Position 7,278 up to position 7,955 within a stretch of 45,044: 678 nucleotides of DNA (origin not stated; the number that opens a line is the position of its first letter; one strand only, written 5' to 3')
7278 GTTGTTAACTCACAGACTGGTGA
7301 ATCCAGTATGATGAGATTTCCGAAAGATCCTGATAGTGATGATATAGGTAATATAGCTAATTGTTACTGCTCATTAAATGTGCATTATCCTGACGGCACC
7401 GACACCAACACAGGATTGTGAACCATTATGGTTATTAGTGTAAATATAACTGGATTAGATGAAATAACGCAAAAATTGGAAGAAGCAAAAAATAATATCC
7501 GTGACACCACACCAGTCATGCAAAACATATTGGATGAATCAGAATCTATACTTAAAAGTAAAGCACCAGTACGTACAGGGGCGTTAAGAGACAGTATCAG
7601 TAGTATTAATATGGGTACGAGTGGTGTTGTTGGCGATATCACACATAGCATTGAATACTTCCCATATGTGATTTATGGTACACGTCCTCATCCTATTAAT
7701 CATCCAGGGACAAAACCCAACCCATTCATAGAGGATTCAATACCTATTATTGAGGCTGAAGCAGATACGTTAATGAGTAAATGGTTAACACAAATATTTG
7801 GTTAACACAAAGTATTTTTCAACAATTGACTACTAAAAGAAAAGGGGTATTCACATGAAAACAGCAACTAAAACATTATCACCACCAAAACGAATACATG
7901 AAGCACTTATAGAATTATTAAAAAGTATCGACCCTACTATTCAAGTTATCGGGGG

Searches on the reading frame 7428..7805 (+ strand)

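Call 74: search_protein_families(library=pfam, proteins=[window:7428-7805:+], max_evalue=0.001)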
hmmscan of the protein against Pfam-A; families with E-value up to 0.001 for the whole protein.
window:7428-7805:+ (125 aa): 1 family
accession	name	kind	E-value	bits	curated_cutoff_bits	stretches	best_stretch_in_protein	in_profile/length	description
PF04883.17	HK97-gp10_like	-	0.00026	22.3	21.4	1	11-84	1-78/78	Bacteriophage HK97-gp10, putative tail-component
